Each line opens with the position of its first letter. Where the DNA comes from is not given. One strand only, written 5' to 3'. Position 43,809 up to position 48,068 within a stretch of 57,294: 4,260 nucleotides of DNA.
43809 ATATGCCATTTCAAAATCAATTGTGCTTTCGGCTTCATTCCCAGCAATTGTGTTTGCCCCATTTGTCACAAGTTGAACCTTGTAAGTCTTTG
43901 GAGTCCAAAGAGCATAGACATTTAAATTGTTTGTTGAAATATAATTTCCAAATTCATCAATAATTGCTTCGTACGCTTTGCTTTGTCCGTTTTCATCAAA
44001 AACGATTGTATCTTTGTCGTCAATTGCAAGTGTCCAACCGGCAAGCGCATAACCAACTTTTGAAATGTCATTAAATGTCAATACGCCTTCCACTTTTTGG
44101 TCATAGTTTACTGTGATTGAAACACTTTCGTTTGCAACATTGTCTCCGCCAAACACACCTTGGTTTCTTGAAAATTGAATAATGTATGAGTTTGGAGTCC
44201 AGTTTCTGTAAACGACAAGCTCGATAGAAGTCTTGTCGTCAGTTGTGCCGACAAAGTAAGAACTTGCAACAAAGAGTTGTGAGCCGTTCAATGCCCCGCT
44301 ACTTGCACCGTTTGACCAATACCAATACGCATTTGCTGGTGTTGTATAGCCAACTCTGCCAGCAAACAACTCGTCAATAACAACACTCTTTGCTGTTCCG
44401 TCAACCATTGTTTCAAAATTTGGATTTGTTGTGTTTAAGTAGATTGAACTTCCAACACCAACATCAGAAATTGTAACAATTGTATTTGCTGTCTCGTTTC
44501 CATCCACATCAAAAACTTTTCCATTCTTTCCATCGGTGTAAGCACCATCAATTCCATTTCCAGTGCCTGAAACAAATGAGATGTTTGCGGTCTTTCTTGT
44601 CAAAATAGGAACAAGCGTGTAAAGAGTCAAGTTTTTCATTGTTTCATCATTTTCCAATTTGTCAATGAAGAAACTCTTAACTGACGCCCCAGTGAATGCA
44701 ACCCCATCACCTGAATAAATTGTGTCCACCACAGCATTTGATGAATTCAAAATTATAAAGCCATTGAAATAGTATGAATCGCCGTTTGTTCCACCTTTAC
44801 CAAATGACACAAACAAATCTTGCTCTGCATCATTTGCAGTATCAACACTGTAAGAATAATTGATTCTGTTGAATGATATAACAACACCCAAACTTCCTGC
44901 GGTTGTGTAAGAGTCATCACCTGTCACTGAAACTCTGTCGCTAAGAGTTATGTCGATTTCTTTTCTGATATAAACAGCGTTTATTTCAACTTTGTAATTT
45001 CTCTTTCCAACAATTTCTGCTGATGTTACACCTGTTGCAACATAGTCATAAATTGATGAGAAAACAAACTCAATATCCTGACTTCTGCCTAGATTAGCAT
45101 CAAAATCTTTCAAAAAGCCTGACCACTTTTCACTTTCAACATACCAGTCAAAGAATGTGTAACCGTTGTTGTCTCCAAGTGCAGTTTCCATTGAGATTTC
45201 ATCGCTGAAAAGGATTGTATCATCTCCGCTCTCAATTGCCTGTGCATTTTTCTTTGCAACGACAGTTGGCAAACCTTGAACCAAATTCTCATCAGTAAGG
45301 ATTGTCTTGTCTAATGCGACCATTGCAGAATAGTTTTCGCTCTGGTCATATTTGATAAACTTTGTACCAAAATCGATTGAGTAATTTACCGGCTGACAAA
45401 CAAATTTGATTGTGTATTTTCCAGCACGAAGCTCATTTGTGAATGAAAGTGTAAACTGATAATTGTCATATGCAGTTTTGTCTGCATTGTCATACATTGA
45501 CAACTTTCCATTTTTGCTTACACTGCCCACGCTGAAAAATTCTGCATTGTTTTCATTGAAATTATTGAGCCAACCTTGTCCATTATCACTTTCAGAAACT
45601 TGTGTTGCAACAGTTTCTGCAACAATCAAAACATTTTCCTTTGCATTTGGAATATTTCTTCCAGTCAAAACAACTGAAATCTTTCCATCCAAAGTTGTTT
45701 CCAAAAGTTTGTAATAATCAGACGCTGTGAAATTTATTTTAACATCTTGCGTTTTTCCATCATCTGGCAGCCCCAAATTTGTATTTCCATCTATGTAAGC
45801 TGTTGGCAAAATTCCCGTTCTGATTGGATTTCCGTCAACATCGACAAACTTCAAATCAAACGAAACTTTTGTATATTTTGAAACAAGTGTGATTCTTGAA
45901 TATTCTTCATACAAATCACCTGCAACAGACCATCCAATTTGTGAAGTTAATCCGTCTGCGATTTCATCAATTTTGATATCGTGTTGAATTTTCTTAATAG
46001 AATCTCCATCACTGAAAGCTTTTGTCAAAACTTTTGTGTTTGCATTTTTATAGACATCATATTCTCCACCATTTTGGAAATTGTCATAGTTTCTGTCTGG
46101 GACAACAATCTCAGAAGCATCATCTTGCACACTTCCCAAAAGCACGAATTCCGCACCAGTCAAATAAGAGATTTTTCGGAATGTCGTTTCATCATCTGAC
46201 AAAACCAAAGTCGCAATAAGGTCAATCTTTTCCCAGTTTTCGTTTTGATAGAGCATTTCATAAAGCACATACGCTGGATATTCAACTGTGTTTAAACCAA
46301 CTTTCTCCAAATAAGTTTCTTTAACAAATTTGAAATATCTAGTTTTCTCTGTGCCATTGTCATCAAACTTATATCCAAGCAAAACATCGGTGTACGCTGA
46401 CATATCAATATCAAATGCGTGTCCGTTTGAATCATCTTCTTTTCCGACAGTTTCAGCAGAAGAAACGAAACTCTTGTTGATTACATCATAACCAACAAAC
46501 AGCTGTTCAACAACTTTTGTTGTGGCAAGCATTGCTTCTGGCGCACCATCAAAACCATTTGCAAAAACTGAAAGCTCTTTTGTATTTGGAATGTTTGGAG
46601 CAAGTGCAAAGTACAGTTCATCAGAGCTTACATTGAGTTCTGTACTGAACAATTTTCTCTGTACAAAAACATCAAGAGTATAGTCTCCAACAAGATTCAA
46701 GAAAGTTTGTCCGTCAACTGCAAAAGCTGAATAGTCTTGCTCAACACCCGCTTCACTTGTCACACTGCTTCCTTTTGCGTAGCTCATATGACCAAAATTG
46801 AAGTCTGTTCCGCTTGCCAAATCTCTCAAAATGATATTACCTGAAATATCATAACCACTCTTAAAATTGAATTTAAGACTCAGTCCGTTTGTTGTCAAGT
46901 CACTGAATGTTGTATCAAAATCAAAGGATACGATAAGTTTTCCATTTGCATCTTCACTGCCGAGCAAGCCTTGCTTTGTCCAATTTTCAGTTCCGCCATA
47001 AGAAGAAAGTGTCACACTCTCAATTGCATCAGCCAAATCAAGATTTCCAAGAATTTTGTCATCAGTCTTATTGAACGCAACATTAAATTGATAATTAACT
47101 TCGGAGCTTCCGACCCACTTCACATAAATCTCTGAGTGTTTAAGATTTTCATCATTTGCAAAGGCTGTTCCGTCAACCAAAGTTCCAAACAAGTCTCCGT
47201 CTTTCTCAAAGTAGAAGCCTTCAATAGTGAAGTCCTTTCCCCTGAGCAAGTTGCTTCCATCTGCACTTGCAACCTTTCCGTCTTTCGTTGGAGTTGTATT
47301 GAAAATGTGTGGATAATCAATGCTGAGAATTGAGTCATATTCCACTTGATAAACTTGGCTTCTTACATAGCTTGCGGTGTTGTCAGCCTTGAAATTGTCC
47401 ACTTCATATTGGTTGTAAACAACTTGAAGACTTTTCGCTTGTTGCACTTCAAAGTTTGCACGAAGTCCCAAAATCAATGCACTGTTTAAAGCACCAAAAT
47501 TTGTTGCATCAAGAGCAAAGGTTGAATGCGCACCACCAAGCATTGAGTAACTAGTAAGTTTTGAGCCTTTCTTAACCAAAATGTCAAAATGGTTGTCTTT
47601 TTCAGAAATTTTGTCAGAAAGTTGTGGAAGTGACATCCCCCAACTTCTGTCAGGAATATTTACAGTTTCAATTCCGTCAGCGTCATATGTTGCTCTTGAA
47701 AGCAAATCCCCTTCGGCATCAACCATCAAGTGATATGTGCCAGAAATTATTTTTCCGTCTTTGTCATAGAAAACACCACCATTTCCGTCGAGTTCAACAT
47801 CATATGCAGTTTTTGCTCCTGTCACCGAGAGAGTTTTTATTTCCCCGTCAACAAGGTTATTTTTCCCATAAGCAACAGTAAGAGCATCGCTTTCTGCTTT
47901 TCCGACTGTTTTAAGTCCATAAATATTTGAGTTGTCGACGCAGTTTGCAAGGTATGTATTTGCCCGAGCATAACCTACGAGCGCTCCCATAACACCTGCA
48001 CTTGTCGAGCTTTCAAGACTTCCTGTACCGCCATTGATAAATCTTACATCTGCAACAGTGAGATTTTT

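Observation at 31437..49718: A 6093-aa tail-anchored surface protein fills a third of the window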

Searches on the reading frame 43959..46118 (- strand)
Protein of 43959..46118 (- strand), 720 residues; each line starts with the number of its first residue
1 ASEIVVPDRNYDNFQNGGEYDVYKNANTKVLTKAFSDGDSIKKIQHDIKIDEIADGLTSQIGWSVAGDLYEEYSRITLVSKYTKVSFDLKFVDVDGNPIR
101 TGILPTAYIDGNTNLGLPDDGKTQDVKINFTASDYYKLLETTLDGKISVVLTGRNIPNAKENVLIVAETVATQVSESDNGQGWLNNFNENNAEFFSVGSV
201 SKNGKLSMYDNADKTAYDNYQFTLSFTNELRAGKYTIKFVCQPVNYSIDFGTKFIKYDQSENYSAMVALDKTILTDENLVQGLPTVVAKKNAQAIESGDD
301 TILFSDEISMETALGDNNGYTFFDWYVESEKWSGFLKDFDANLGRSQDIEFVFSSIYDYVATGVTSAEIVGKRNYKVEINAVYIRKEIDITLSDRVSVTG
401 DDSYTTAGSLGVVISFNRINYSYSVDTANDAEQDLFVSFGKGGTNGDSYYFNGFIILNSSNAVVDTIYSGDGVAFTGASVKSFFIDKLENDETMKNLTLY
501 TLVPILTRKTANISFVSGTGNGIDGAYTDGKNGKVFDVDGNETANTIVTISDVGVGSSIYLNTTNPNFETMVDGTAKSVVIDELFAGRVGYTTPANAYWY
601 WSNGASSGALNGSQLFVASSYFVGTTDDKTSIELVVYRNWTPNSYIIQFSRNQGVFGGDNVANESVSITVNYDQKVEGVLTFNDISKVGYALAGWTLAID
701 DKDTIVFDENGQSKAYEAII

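Call 11: search_protein_families(library=pfam, proteins=[window:43959-46118:-], max_evalue=1)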
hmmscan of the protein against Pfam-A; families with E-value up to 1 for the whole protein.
window:43959-46118:- (720 aa): 1 family
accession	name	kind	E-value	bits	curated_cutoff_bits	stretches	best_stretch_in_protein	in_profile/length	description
PF09479.16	Flg_new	-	0.00039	20.9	27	1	645-710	1-53/65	Listeria-Bacteroides repeat domain (List_Bact_rpt)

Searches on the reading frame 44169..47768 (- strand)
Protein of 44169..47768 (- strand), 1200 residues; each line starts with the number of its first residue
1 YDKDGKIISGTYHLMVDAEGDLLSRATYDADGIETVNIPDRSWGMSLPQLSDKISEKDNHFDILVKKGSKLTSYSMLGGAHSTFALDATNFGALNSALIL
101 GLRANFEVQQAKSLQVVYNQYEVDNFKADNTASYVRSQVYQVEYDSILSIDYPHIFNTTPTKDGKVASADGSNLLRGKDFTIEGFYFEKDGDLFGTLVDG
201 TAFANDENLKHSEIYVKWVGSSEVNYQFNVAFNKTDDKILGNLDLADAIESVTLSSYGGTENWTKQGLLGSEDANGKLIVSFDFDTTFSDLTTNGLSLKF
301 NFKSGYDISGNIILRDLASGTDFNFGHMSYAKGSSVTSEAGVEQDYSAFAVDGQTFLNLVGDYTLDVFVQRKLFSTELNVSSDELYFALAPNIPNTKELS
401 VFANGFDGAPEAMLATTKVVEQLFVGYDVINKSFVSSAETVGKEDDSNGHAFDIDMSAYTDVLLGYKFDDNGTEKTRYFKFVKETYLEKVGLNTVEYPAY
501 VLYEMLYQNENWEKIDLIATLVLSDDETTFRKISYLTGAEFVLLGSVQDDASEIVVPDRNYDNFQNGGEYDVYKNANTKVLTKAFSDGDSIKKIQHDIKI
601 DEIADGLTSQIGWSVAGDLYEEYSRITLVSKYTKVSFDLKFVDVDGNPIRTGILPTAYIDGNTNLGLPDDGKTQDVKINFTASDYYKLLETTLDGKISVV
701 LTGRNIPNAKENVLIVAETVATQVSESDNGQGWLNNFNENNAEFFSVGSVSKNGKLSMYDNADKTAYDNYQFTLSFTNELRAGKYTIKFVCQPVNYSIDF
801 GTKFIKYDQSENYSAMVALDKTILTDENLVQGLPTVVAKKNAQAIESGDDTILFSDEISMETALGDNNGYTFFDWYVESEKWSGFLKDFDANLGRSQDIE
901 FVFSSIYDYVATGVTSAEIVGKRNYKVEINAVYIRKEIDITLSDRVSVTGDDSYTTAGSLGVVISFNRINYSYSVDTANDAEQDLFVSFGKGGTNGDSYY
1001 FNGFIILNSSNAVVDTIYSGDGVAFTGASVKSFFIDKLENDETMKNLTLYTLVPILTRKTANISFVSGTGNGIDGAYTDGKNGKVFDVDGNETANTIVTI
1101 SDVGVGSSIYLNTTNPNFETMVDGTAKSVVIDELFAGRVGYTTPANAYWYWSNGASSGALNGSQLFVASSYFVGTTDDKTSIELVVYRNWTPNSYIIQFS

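Call 59: predict_structure(alignment_id=A2)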
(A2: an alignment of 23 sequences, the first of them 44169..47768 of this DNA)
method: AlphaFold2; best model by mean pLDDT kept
length: 1200 residues; sequences in the alignment: 23
mean_pLDDT: 78.7   pTM: 0.48
mean pLDDT of the five models: 78.7, 76.8, 76.0, 76.0, 72.3
residues with pLDDT >= 90: 181; 70-90: 790; 50-70: 151; < 50: 78
segments of 3 or more residues with pLDDT < 50: 1-45, 445-449, 558-568, 570-572, 910-916
pLDDT, mean of each block of 10 residues (from residue 1): 25 27 25 25 55 60 76 70 54 56 80 89 87 78 87 86 79 85 90 86 82 89 89 91 89 85 80 83 89 90 89 78 85 78 88 87 91 88 82 87 74 82 84 80 49 63 88 89 85 84 91 92 86 90 82 62 46 68 59 83 79 60 71 81 85 81 70 77 88 81 72 86 71 87 84 73 73 83 88 86 85 76 78 78 65 83 84 86 78 78 75 49 77 90 86 80 86 85 82 87 89 85 82 88 86 90 88 75 86 90 86 84 87 88 85 86 85 83 89 72
secondary structure, 60 per line:
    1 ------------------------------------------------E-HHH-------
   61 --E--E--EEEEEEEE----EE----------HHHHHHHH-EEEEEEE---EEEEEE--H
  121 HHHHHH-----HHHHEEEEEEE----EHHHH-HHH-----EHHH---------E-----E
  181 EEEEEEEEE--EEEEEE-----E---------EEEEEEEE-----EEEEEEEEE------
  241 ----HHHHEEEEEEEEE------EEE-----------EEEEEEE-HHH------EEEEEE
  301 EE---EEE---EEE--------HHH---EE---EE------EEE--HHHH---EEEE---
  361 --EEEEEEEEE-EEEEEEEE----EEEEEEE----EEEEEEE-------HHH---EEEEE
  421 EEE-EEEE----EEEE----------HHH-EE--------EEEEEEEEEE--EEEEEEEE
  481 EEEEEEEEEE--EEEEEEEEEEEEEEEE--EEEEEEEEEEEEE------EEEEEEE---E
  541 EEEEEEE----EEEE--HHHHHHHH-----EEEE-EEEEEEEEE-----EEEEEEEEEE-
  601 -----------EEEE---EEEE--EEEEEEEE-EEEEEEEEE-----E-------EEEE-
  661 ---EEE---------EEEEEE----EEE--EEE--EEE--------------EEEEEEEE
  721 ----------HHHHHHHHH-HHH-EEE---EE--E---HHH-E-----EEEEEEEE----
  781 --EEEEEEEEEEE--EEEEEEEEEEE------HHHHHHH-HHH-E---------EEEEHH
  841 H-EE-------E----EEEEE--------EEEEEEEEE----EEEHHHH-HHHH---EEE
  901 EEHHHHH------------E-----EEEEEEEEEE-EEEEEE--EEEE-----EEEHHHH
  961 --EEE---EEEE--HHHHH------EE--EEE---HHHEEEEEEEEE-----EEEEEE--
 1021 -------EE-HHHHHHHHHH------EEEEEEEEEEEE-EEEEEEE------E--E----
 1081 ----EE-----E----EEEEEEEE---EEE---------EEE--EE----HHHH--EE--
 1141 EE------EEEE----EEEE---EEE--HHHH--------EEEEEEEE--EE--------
elements in order (helices of 4 or more, strands of 3 or more residues): E69-76 H93-100 E102-108 E112-117 H120-126 H132-135 E136-142 H148-151 E180-189 E192-197 E213-220 E226-234 H245-248 E249-257 E264-266 E278-284 E295-302 E306-308 E312-314 E342-344 H347-350 E354-357 E363-371 E373-380 E385-391 E396-402 E416-423 E425-428 E433-436 E461-470 E473-490 E493-508 E511-523 E530-536 E540-547 E552-555 H558-565 E571-574 E576-584 E590-599 E612-615 E619-622 E625-632 E634-642 E656-659 E664-666 E676-681 E686-688 E691-693 E696-698 E713-720 H731-739 E745-747 E769-776 E783-793 E796-806 H813-819 E835-838 E857-861 E870-878 E883-885 H886-889 H891-894 E898-902 H903-907 E926-935 E937-942 E945-948 E954-956 H957-960 E963-965 E969-972 H975-979 E990-992 E999-1007 E1013-1018 H1031-1040 E1047-1058 E1060-1066 E1097-1104 E1108-1110 E1120-1122 H1131-1134 E1149-1152 E1157-1160 E1164-1166 H1169-1172 E1181-1188

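Call 63: fold_search(model_id=the predicted structure, library=pdb)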
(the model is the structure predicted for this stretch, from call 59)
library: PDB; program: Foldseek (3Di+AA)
matches with E <= 10: 644; with E <= 0.001: 3
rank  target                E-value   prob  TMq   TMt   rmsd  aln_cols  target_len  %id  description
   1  8f70                  1.3e-05  0.60  0.08  0.13  23.4       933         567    9  Identification of an Immunodominant region on a Group A Streptococcus T-antigen Reveals Temperature-Dependent Motion in  (released 2023-03-08)
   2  6grt_A                1.8e-04  0.18  0.06  0.09  25.6       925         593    7  Paired immunoglobulin-like receptor B (PirB) or Leukocyte immunoglobulin-like receptor subfamily B member 3 (LILRB3) f (released 2019-02-06)
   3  6grt_B                2.4e-04  0.14  0.06  0.08  25.5       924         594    6  Paired immunoglobulin-like receptor B (PirB) or Leukocyte immunoglobulin-like receptor subfamily B member 3 (LILRB3) f (released 2019-02-06)
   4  4ecn                  1.6e-03  0.89  0.06  0.09  20.5       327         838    9  Crystal structure of a leucine-rich repeat protein (BT_0210) from Bacteroides thetaiotaomicron VPI-5482 at 2.80 A resolu (released 2012-05-23)
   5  6grs_A                2.6e-03  0.14  0.07  0.10  24.9       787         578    7  Paired immunoglobulin-like receptor B (PirB) or Leukocyte immunoglobulin-like receptor subfamily B member 3 (LILRB3) f (released 2019-02-06)
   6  7yl5_B                2.8e-03  0.18  0.06  0.13  20.3       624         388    9  Cell surface protein YwfG protein complexed with mannose (released 2023-06-07)
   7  7yl6_B                3.0e-03  0.18  0.07  0.14  19.9       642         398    9  Cell surface protein YwfG protein complexed with alpha-1,2-mannobiose (released 2023-06-07)
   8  7yl4_B                3.3e-03  0.16  0.07  0.13  19.2       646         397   10  Cell surface protein YwfG protein (apo form) (released 2023-06-07)
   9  3liu_B                4.3e-03  0.18  0.06  0.14  22.9       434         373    9  Crystal structure of Putative cell adhesion protein (YP_001304840.1) from Parabacteroides distasonis ATCC 8503 at 2.05 (released 2010-02-09)
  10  6rqj_B                5.6e-03  0.08  0.06  0.09  41.6       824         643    8  Structure of human complement C5 complexed with tick inhibitors OmCI, RaCI1 and CirpT1 (released 2020-01-08)
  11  5i5k_A                9.8e-03  0.10  0.06  0.05  34.1       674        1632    9  Structure of complement C5 in complex with eculizumab (released 2016-03-16)
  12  3gld_A                1.6e-02  0.47  0.10  0.27  13.7       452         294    7  Crystal Structure of the Major Pilin from Streptococcus pyogenes E117A mutant (released 2009-06-02)
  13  7sqc_2A               1.7e-02  0.05  0.06  0.09  36.9       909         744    7  Ciliary C1 central pair apparatus isolated from Chlamydomonas reinhardtii (released 2022-04-13)
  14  8wxd_A                1.8e-02  0.14  0.08  0.17  21.4       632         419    9  Crystal Structure of shaft pilin PilA from Streptococcus sanguinis (released 2025-05-07)
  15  7sg4_A                1.8e-02  0.04  0.06  0.06  37.1       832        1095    9  Structure of SARS-CoV S protein in complex with Receptor Binding Domain antibody DH1047 (released 2021-11-10)
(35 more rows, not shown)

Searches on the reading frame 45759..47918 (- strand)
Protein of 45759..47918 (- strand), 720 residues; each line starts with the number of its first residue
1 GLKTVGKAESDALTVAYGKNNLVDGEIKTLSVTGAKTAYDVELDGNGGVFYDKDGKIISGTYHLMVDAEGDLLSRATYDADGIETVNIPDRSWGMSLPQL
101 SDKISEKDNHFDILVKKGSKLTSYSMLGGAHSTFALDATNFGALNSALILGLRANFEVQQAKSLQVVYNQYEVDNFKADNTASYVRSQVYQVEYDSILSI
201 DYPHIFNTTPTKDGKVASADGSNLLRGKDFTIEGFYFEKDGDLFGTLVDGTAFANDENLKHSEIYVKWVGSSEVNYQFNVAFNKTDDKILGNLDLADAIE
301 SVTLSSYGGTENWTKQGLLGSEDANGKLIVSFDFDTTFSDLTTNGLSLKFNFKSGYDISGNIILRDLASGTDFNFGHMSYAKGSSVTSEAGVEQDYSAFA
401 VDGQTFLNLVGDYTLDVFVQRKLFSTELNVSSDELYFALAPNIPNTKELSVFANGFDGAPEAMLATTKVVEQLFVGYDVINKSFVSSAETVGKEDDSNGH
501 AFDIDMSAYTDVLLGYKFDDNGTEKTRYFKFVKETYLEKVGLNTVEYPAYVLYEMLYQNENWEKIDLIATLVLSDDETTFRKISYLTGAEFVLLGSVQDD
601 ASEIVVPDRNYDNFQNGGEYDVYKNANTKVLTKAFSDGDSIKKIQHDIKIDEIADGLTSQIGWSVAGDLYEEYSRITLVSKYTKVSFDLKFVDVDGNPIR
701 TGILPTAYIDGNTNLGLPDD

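Call 11: search_protein_families(library=pfam, proteins=[window:45759-47918:-], max_evalue=1)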
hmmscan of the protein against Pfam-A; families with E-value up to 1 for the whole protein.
window:45759-47918:- (720 aa): 1 family
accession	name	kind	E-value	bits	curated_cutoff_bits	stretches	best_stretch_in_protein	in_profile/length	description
PF05274.16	Baculo_E25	-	0.088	13.1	27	1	103-181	39-119/190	Occlusion-derived virus envelope protein E25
